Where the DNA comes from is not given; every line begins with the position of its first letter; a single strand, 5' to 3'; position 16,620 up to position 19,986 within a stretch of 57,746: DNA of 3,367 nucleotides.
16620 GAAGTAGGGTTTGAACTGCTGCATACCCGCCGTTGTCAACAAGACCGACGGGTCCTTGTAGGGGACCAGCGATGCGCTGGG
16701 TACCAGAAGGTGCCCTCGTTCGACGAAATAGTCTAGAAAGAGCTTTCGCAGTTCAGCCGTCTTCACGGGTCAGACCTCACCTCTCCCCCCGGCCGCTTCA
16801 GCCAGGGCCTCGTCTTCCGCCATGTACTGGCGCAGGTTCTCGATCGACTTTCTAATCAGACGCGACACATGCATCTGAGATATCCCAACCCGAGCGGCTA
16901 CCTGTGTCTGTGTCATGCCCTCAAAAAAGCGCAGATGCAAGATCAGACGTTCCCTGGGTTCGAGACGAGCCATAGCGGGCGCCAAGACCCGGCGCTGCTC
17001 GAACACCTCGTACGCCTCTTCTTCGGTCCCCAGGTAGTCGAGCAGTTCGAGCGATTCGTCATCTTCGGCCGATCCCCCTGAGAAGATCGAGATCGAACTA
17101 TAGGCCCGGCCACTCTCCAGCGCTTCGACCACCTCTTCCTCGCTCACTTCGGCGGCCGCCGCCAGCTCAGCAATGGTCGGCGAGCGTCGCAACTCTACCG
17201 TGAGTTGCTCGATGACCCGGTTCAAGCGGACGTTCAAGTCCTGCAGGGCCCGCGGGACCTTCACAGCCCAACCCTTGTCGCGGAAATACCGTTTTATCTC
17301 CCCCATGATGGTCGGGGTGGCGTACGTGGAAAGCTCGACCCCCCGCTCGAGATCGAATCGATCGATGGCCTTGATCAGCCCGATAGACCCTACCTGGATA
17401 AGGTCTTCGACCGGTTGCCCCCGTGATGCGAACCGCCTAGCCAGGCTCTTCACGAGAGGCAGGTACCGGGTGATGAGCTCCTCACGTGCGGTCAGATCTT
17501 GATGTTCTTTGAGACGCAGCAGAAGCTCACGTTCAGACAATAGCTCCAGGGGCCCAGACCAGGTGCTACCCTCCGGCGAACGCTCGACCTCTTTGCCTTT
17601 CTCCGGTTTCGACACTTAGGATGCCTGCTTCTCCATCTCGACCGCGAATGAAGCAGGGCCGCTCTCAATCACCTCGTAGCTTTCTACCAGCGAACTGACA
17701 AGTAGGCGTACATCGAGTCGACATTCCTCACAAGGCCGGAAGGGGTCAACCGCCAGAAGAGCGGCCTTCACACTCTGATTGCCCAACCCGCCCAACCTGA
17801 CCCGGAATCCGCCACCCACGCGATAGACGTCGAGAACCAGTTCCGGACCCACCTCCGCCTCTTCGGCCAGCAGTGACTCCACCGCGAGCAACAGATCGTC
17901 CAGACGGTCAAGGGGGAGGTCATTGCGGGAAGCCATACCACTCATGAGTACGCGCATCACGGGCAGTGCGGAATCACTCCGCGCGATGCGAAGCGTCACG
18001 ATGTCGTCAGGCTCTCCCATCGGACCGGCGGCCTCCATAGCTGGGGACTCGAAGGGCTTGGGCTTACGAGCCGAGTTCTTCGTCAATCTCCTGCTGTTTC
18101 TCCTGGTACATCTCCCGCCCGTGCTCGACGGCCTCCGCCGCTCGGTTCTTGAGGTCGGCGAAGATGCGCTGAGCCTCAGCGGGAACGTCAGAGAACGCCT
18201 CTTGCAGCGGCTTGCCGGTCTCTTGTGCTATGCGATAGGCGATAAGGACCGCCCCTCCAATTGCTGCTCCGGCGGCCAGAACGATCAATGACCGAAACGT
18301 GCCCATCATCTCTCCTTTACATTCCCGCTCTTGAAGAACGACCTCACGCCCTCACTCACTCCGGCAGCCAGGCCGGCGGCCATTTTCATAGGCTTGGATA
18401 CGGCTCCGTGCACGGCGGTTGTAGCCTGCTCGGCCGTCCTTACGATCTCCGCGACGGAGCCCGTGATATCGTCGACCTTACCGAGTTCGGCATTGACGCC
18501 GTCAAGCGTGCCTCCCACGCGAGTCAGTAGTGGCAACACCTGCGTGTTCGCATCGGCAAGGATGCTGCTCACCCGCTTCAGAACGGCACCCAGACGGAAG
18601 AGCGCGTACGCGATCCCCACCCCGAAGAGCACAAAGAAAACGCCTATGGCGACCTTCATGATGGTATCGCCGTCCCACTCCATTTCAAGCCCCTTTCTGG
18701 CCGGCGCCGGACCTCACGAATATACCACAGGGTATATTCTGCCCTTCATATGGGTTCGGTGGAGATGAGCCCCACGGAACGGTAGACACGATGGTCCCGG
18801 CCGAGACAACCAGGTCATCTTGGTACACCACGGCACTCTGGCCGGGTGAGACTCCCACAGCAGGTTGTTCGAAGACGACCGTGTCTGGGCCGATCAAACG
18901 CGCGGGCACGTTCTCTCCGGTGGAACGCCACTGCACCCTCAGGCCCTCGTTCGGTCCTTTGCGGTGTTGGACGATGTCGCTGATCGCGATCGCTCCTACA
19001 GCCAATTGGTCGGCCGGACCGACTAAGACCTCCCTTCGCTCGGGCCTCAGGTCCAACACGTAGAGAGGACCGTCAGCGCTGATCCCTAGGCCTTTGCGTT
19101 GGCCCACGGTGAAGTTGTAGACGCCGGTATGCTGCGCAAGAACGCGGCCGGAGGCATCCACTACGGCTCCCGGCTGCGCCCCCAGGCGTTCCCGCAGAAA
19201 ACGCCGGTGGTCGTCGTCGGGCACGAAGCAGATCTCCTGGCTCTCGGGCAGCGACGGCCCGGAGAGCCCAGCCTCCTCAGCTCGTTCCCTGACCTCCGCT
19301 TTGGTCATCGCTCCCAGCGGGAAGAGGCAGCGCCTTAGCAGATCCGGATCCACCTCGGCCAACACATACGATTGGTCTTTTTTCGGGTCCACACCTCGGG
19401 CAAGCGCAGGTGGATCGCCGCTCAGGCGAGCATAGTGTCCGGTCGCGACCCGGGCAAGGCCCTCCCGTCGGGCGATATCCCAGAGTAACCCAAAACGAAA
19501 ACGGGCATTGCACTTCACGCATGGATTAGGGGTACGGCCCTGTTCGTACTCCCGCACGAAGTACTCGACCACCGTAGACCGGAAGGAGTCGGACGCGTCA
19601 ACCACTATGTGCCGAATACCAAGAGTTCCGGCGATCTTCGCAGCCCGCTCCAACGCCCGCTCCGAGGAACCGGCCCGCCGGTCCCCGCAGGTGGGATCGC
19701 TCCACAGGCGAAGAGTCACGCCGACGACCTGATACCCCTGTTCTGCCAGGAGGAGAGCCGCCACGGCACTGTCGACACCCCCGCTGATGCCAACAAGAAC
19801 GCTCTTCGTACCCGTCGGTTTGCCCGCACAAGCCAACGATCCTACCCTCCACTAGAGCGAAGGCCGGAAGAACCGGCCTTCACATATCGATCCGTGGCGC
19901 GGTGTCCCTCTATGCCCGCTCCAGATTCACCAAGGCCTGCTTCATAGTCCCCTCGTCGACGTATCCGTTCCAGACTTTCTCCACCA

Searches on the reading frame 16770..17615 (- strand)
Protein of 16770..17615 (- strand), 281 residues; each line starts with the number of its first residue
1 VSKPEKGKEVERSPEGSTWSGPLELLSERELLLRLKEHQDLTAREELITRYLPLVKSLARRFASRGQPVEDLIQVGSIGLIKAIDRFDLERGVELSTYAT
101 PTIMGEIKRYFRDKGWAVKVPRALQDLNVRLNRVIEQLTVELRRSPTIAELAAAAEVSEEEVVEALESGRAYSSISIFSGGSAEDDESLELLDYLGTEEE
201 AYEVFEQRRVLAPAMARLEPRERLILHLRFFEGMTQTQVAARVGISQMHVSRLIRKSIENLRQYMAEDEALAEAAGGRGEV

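Call 9: search_protein_families(library=pfam, proteins=[window:16770-17615:-], max_evalue=0.01)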
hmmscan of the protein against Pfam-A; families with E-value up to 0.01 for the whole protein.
window:16770-17615:- (281 aa): 8 families
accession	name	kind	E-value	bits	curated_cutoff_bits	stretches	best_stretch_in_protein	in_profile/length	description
PF04542.20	Sigma70_r2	-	3.9e-22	78.3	24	1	47-116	1-70/71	Sigma-70 region 2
PF04545.22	Sigma70_r4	-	1.3e-16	60.3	24.1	1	214-263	1-50/50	Sigma-70, region 4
PF04539.22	Sigma70_r3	-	2.4e-12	47.2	25.3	1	129-192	4-67/78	Sigma-70 region 3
PF08281.18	Sigma70_r4_2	-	1.7e-06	28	25.7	1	214-257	7-50/54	Sigma-70, region 4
PF01381.28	HTH_3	-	9.4e-05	22.8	23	1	233-256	9-32/55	Helix-turn-helix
PF13384.12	HTH_23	-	0.00027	21.1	24.6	1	228-256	14-40/50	Homeodomain-like domain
PF16509.11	KORA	-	0.0016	19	26.7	1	208-263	6-60/84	TrfB plasmid transcriptional repressor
PF13560.12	HTH_31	-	0.0039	17.9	27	0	232-254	13-35/64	Helix-turn-helix domain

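Call 10: search_protein_families(library=ncbifam, proteins=[window:16770-17615:-], max_evalue=0.01)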
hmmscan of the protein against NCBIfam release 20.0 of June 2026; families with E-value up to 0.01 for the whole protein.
window:16770-17615:- (281 aa): 83 families (the best 25 are shown)
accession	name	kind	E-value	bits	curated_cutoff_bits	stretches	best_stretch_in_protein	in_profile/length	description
TIGR02980.1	SigBFG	subfamily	5.9e-89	297.6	234.35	1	42-265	3-226/227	SigB/SigF/SigG family RNA polymerase sigma factor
NF005514.0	PRK07122.1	subfamily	1.9e-79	266.6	372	1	38-265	36-263/264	RNA polymerase sigma factor SigF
TIGR02941.1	Sigma_B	equivalog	8.4e-67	225.3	315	1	34-264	21-252/255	RNA polymerase sigma factor SigB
TIGR02885.1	spore_sigF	equivalog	1.2e-65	221.6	321.45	1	32-265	1-231/231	RNA polymerase sporulation sigma factor SigF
NF004052.0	PRK05572.1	subfamily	2.5e-61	207.4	311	1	30-266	20-251/252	SigF/SigG family RNA polymerase sporulation sigma factor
NF006071.0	PRK08215.1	equivalog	7.2e-60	202.7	372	1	28-265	24-257/258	RNA polymerase sporulation sigma factor SigG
TIGR02850.1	spore_sigG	equivalog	2.9e-58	197.3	457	1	28-265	21-254/254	RNA polymerase sporulation sigma factor SigG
NF005644.0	PRK07408.1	subfamily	2.2e-50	171.7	261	1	29-268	14-256/258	RNA polymerase sigma factor SigF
TIGR02937.1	sigma70-ECF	superfamily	1.1e-39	135.7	42.9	1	43-265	2-165/165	sigma-70 family RNA polymerase sigma factor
TIGR02479.1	FliA_WhiG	subfamily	3.2e-36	125.2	189.6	1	47-265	1-223/224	FliA/WhiG family RNA polymerase sigma factor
NF041931.2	MzaA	equivalog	5.6e-34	118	800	1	37-235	470-671/726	MZA anti-phage system associated sigma-70 family RNA polymerase sigma factor MzaA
TIGR02997.1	Sig70-cyanoRpoD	subfamily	1.5e-32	113.1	384.5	1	27-262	61-298/298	RNA polymerase sigma factor, RpoD/SigA family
NF006158.0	PRK08301.1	equivalog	5.4e-32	111.2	339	2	21-114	39-131/241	RNA polymerase sporulation sigma factor SigE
NF004935.0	PRK06288.1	equivalog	4.2e-31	108.6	343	1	27-267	18-264/270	RNA polymerase sigma factor WhiG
NF005920.0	PRK07921.1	subfamily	1.3e-29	103.3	464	1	39-264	87-317/328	RNA polymerase sigma factor SigB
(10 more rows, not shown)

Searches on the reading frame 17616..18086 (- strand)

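Call 9: search_protein_families(library=pfam, proteins=[window:17616-18086:-], max_evalue=0.01)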
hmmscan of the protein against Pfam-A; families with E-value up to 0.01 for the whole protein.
window:17616-18086:- (156 aa): 0 families

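Call 10: search_protein_families(library=ncbifam, proteins=[window:17616-18086:-], max_evalue=0.01)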
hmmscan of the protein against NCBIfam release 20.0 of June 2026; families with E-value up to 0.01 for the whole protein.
window:17616-18086:- (156 aa): 1 family
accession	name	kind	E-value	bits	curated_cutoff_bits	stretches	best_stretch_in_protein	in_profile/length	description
NF041045.1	RsbA_anti_sig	subfamily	0.0053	16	210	1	17-89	170-240/303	anti-sigma factor RsbA family regulatory protein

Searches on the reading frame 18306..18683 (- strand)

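Call 9: search_protein_families(library=pfam, proteins=[window:18306-18683:-], max_evalue=0.01)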
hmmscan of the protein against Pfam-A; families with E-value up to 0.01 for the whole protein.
window:18306-18683:- (125 aa): 1 family
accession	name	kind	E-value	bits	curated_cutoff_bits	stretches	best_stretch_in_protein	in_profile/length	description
PF06103.16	DUF948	-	6.7e-06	26.6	37.2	1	15-91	8-84/89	Bacterial protein of unknown function (DUF948)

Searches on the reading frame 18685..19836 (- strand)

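Call 9: search_protein_families(library=pfam, proteins=[window:18685-19836:-], max_evalue=0.01)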
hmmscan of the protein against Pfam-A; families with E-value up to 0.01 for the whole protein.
window:18685-19836:- (383 aa): 7 families
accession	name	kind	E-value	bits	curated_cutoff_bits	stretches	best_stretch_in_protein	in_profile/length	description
PF03054.22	tRNA_Me_trans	-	8.6e-64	215.4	20.6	1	12-206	2-201/202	tRNA methyl transferase HUP domain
PF20259.3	tRNA_Me_trans_M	-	7e-18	64.4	27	1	212-273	2-65/66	tRNA methyl transferase PRC-barrel domain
PF20258.4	tRNA_Me_trans_C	-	9.8e-08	32.7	20.6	1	296-349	20-77/77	Aminomethyltransferase beta-barrel domain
PF02540.23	NAD_synthase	-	4.8e-07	29.6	21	1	8-136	16-131/242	NAD synthase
PF02568.20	ThiI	-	0.00011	22.3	20.5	1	12-84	5-75/197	Thiamine biosynthesis protein (ThiI)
PF06508.19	QueC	-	0.00022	21.2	22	1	13-82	2-61/210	Queuosine biosynthesis protein QueC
PF00764.25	Arginosuc_synth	-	0.0079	16.7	27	0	13-90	2-70/162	Arginosuccinate synthase N-terminal HUP domain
